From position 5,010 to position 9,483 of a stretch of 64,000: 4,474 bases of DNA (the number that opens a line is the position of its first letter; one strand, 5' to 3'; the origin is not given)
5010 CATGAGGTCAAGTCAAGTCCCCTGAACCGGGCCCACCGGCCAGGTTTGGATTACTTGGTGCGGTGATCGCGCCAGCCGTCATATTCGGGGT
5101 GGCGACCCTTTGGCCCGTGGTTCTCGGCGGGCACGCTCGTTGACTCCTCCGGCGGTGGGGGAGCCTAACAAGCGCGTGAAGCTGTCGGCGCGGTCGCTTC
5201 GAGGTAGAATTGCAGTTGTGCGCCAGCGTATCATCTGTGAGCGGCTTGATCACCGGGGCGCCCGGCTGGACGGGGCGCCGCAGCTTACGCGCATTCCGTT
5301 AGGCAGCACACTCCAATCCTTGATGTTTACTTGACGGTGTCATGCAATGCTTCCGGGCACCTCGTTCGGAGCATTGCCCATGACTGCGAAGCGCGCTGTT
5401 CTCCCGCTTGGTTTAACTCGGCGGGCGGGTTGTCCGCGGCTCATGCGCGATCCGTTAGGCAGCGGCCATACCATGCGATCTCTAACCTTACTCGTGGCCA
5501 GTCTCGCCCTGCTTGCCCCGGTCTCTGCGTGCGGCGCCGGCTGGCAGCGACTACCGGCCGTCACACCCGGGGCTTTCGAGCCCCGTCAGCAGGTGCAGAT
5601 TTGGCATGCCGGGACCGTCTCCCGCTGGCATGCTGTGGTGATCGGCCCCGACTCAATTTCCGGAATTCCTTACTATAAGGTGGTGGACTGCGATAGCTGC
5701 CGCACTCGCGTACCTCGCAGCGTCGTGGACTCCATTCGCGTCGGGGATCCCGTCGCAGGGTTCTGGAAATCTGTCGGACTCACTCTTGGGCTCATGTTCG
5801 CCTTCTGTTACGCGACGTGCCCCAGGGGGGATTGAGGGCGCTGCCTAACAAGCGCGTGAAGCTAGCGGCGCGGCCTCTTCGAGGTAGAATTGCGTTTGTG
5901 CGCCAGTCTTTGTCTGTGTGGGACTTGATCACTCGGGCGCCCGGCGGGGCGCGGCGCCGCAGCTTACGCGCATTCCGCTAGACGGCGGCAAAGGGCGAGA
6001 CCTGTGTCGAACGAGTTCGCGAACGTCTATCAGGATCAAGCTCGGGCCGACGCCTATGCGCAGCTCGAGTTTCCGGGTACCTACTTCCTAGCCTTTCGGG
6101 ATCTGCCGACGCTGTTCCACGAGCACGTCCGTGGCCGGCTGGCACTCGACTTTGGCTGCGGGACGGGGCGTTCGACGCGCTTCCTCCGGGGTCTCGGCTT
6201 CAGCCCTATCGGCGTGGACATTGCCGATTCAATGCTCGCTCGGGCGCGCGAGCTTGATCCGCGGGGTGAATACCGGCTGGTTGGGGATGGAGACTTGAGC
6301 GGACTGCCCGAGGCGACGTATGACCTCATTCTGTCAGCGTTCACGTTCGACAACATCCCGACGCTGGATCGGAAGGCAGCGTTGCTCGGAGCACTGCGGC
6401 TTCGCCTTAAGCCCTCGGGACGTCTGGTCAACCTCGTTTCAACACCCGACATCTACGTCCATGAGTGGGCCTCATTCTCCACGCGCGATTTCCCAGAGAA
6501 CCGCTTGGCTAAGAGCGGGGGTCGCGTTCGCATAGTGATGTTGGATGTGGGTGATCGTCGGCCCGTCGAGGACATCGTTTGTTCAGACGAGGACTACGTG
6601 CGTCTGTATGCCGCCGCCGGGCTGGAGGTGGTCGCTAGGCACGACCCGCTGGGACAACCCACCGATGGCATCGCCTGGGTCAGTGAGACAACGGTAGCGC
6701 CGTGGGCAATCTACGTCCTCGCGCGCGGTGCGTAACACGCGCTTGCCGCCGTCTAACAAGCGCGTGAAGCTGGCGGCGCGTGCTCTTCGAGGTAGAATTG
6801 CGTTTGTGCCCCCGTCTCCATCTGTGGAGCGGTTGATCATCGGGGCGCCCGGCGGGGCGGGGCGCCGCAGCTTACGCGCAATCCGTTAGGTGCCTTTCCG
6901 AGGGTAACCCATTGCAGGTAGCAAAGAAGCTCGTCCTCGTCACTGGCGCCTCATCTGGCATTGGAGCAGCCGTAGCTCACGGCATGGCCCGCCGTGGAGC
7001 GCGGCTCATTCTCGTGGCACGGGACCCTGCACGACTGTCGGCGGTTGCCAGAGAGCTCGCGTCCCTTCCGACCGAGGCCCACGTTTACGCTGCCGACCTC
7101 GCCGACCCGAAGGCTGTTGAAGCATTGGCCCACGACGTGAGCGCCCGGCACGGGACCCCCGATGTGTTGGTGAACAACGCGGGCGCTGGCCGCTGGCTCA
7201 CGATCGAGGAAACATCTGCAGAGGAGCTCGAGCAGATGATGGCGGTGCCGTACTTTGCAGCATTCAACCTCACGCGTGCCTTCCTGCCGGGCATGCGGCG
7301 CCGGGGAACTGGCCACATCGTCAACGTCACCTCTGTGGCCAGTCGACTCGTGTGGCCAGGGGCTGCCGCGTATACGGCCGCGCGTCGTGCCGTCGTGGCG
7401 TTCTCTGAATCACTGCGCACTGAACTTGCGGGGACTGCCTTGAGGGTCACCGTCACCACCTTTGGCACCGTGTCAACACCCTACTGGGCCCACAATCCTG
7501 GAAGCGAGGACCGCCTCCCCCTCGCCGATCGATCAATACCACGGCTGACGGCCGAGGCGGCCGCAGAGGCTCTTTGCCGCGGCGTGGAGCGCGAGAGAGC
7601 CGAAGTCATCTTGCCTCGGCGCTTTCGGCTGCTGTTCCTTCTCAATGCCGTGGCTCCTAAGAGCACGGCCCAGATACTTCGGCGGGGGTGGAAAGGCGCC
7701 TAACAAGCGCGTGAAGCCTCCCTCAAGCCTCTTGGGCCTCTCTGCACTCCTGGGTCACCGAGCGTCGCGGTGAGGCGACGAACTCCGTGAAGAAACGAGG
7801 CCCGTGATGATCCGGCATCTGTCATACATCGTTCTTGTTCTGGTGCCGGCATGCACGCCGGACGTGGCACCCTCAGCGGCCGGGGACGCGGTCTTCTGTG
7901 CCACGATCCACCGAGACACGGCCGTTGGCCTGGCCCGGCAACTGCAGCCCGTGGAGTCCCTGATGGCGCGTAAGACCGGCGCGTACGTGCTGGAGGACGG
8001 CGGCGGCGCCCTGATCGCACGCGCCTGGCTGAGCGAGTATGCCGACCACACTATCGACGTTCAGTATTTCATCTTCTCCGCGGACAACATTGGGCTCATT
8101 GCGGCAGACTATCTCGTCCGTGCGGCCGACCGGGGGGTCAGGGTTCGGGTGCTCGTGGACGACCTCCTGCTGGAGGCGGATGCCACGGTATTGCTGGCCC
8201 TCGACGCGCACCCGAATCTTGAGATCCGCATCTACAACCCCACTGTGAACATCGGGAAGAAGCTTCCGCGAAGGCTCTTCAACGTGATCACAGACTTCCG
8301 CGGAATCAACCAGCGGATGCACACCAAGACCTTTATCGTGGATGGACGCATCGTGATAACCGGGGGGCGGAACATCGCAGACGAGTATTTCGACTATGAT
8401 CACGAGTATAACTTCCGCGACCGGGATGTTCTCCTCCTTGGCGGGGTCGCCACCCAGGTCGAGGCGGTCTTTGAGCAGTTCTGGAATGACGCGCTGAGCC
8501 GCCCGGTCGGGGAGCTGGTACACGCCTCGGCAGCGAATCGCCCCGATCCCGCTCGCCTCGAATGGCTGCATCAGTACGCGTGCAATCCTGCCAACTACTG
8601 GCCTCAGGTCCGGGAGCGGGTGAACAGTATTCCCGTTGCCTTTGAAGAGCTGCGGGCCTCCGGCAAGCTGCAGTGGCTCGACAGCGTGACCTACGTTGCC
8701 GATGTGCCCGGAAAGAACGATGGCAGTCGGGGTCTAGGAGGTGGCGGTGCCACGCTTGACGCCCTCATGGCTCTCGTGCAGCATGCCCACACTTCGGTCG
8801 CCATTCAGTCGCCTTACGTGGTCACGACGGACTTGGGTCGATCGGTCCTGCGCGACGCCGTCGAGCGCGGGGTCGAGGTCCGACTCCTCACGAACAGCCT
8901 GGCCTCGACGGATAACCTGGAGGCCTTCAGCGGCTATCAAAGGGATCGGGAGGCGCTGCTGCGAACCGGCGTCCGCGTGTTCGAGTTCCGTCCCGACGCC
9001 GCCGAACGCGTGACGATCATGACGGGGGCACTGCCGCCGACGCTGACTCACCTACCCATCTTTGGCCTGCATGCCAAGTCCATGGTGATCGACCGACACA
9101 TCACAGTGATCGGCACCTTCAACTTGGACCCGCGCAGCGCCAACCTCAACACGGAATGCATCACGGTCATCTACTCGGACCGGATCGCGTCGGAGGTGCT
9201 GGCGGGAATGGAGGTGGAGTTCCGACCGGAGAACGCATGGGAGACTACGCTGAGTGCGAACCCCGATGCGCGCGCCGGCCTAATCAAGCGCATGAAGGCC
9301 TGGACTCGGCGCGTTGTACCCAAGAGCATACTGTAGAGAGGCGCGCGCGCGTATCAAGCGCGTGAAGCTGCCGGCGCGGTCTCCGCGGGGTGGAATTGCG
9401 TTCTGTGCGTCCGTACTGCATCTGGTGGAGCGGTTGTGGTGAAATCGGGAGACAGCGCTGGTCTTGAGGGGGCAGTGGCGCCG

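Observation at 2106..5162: Reverse-oriented ParA + coiled-coil/HEAT + Pro-rich/coiled-coil trio inside the cassette array: a PomXYZ-like positioning module?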

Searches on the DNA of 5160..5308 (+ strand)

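Call 46: build_rna_model(alignment_id=A2)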
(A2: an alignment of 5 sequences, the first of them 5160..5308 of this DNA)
Model R1 built from alignment A2 (5 sequences, 150 columns); structure: RNAalifold consensus.
model positions 148; base pairs 46; branch points 1; effective number of sequences 1.22; information 0.59 bits per position. Calibrated on 0.2 Mb of random sequence (short: E-values are rough).
structure used (alignment columns):
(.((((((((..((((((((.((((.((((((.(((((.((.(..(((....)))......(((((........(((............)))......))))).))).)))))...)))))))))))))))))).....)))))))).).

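Call 47: search_with_rna_model(model_id=R1, sources=[window, L001, L002, L003, L004, L005, L006, L007, L008], max_evalue=1)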
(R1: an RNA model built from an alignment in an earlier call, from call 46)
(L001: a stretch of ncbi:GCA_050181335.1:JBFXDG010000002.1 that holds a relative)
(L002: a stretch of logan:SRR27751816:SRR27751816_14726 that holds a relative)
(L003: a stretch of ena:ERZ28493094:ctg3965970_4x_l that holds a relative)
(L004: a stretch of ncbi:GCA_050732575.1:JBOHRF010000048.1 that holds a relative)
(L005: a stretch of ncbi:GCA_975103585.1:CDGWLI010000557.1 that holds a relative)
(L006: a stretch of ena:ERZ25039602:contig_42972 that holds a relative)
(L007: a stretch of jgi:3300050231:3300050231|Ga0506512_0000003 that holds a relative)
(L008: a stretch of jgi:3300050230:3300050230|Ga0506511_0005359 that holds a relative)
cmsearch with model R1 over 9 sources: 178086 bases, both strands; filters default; matches with E-value up to 1: 26.
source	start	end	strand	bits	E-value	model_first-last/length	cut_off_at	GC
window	5840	5987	+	161.4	8e-39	1-148/148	no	0.66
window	5160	5308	+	159.9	1.9e-38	1-148/148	no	0.64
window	6748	6895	+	159.3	2.7e-38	1-148/148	no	0.66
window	9997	10144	+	134.9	4.7e-32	1-148/148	no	0.7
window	1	122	+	114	1.1e-26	27-148/148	5'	0.7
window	733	842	+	82.8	1e-18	1-148/148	no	0.58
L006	16584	16692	-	81.4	2.5e-18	1-148/148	no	0.61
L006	20230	20338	-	78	1.8e-17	1-148/148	no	0.57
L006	20574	20682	-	77.1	3e-17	1-148/148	no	0.62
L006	13726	13822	-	73.3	2.8e-16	1-148/148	no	0.62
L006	10812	10920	-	72.6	4.3e-16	1-148/148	no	0.61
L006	18481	18580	-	68.2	5.7e-15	1-148/148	no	0.56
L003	14567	14708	-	48.1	7.8e-10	1-148/148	no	0.68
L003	13164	13306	-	43.1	1.6e-08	1-148/148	no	0.68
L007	20476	20575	-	41.1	4.9e-08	1-148/148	no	0.58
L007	19773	19870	-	39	1.7e-07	1-148/148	no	0.57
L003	14178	14318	-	38.4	2.4e-07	1-148/148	no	0.66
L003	9967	10108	-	38.4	2.5e-07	1-148/148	no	0.65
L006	14149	14246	-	20.4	0.0098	1-148/148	no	0.55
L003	11332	11498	-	17.9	0.044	1-148/148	no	0.6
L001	19708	19756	-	17.2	0.068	1-148/148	no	0.78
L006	8220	8300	+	15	0.25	1-148/148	no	0.73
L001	20083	20145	-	13.1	0.73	1-148/148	no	0.79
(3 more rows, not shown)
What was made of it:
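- Checked: The complete attC at 5160-5308 scores 159.9 bits with a covariance model built from five of the window's attC sites, this one among them (call 47).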

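Call 81: search_with_rna_model(model_id=R1, sources=[L086, L087, L083, L085, L020], max_evalue=1)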
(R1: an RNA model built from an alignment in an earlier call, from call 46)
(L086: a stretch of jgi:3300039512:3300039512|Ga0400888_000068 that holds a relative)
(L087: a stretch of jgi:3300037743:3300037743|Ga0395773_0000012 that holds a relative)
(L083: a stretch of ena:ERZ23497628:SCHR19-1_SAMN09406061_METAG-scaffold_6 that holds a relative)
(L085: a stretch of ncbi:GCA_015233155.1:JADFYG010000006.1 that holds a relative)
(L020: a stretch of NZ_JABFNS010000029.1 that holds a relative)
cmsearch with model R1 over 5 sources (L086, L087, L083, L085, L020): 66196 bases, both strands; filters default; matches with E-value up to 1: 5.
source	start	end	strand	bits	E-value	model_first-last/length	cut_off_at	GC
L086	7663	7770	-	75.6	2.7e-17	1-148/148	no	0.55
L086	944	1023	+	12.6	0.36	1-148/148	no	0.65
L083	210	270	+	12.3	0.43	1-148/148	no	0.7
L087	19070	19131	+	11.5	0.72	1-148/148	no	0.77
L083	8334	8359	+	11.1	0.91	1-148/148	no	0.77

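Call 96: search_with_rna_model(model_id=R1, sources=[L091, L092, L093, L094, L095, L096, L097, L098, L099, L100, L101, L102, L103, L104, L105, L106, L107, L108, L109, L110, L111, L112, L113, L114, L115, L116, L117, L118, L119, L120, L121, L122, L123, L124, L125, L126, L127, L128, L129, L130, L131, L132, L133, L134, L135, L136, L137, L138, L139, L140, L141, L142, L143, L144, L145, L146, L147, L148, L149, L150, L151, L152, L153, L154, L155, L156, L157, L158, L159, L160, L161, L162, L163, L164, L165, L166, L167, L168, L169, L170], max_evalue=0.01)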
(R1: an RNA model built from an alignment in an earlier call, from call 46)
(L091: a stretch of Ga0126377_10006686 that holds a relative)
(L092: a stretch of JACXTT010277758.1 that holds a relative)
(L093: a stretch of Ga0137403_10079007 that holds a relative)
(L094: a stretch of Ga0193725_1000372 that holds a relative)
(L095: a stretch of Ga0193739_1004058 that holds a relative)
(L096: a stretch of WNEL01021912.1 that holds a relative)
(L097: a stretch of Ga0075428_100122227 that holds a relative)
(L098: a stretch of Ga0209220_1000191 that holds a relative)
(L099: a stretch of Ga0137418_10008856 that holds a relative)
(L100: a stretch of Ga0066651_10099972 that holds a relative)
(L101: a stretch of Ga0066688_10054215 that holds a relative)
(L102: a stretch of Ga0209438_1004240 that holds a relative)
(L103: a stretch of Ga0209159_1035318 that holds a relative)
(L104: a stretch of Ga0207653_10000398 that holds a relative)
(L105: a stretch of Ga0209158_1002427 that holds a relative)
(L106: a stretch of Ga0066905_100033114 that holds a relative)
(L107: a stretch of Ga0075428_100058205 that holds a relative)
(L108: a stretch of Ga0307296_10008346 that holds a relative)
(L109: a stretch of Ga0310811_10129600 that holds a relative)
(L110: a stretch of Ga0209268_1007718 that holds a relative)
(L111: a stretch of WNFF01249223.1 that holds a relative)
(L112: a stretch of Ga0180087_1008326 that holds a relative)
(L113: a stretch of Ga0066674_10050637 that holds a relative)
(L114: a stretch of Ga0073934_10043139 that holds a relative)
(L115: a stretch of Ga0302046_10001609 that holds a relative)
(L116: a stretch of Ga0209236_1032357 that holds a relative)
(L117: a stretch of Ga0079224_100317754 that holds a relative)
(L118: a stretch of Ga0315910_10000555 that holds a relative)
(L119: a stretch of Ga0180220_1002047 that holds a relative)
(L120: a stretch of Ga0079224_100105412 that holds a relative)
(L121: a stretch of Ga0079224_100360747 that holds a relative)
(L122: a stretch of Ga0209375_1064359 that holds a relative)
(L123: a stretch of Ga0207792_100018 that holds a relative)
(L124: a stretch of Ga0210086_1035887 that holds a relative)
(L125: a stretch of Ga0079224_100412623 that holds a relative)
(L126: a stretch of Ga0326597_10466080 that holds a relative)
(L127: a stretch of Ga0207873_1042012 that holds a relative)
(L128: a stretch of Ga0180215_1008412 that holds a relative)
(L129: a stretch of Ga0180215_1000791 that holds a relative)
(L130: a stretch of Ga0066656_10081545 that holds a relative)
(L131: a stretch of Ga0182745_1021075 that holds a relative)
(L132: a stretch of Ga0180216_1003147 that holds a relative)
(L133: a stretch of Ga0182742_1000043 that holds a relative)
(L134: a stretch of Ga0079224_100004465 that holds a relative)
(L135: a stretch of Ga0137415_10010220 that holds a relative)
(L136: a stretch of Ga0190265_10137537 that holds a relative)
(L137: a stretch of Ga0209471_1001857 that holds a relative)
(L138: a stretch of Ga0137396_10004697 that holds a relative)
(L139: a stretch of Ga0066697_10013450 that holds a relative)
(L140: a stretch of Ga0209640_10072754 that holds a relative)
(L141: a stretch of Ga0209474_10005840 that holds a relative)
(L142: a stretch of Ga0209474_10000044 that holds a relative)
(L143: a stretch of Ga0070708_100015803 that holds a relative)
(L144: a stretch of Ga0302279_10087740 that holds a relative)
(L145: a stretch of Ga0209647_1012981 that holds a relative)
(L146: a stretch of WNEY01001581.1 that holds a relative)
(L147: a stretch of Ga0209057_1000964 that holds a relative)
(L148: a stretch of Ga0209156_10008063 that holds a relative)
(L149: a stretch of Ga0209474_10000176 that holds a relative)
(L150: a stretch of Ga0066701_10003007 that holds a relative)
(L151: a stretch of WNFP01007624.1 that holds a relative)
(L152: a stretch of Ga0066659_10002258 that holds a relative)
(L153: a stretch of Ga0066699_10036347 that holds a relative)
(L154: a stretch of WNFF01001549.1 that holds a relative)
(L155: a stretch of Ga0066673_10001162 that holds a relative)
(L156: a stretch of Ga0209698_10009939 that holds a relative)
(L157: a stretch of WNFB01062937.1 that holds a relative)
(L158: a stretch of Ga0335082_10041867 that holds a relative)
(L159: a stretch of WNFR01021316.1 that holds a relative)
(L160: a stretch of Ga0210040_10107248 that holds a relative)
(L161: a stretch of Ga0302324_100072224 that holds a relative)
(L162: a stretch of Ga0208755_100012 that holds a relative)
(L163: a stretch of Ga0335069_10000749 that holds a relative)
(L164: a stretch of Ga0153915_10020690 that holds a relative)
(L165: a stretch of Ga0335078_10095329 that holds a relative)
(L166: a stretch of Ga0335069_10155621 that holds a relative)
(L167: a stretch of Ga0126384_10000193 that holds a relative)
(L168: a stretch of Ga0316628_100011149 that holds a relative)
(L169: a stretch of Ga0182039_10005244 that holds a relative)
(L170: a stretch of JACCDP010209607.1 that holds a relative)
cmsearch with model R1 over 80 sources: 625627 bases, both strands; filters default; matches with E-value up to 0.01: 17.
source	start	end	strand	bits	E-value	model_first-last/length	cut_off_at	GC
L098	3867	3975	-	89.9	5.6e-20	1-148/148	no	0.61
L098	6233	6341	-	89.8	6e-20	1-148/148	no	0.67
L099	9095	9191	-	73.2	1e-15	1-148/148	no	0.58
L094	10175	10271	-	70.8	4.3e-15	1-148/148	no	0.6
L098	7882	7978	-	70.7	4.5e-15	1-148/148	no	0.6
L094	10573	10672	-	70.5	5.3e-15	1-148/148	no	0.59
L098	5602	5698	-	69.8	7.7e-15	1-148/148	no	0.63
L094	9663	9759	-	67.6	2.8e-14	1-148/148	no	0.59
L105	10588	10684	-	66.3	6.3e-14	1-148/148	no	0.57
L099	8531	8629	-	60.5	1.9e-12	1-148/148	no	0.58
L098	7113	7227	-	58.9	4.9e-12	1-148/148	no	0.62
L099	7996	8095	-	54.7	5.9e-11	1-148/148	no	0.59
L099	7036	7130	-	54.3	7.5e-11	1-148/148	no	0.62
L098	6795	6900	-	53.1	1.5e-10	1-148/148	no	0.62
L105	11182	11277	-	51.9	3e-10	1-148/148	no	0.52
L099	3853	3949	-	43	5.6e-08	1-148/148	no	0.56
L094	9123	9219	-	35.1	6.1e-06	1-148/148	no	0.62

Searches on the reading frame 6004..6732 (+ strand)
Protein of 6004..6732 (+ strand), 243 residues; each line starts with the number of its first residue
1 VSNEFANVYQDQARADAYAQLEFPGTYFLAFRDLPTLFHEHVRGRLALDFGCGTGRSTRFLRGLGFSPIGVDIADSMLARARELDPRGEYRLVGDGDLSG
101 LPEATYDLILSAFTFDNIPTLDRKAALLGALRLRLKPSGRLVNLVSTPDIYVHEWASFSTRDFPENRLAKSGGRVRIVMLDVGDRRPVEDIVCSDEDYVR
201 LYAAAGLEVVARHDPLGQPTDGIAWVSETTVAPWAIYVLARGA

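Call 53: search_protein_families(library=pfam, proteins=[window:6004-6732:+], max_evalue=0.001)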
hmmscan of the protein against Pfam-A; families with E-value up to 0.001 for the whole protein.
window:6004-6732:+ (243 aa): 5 families
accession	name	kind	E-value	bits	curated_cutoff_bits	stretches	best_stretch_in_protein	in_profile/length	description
PF08241.18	Methyltransf_11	-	4.6e-12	46.9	21.2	1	48-142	1-94/95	Methyltransferase domain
PF13649.12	Methyltransf_25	-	2.1e-11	44.8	27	1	48-139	2-97/97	Methyltransferase domain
PF13489.12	Methyltransf_23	-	8.4e-11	42.3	27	1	33-167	12-124/164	Methyltransferase domain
PF08242.18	Methyltransf_12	-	2e-10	41.7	30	1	48-141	1-98/98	Methyltransferase domain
PF13847.12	Methyltransf_31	-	1.7e-05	24.9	27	1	47-142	7-108/145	Methyltransferase domain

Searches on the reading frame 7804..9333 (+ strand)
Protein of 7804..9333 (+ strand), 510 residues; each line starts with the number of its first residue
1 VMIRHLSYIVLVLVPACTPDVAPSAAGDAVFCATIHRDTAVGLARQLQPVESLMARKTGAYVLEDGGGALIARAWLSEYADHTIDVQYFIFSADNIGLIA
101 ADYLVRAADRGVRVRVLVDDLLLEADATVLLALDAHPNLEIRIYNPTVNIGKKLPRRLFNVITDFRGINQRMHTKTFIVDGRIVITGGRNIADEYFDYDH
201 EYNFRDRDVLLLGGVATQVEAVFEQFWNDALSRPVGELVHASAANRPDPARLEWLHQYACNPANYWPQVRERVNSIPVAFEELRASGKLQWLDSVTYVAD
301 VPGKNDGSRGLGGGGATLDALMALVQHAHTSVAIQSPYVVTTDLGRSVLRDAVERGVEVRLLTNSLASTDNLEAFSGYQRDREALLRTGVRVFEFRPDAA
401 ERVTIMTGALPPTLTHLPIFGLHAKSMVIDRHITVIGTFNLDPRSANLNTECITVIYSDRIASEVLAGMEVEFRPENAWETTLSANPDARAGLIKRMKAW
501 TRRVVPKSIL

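Call 53: search_protein_families(library=pfam, proteins=[window:7804-9333:+], max_evalue=0.001)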
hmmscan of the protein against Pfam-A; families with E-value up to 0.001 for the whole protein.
window:7804-9333:+ (510 aa): 2 families
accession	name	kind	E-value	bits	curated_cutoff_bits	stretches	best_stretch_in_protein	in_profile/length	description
PF13091.12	PLDc_2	-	6e-38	130.1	27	2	322-466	2-125/132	PLD-like domain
PF00614.28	PLDc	-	1.1e-12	47.8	21.9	2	422-445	5-28/28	Phospholipase D Active site motif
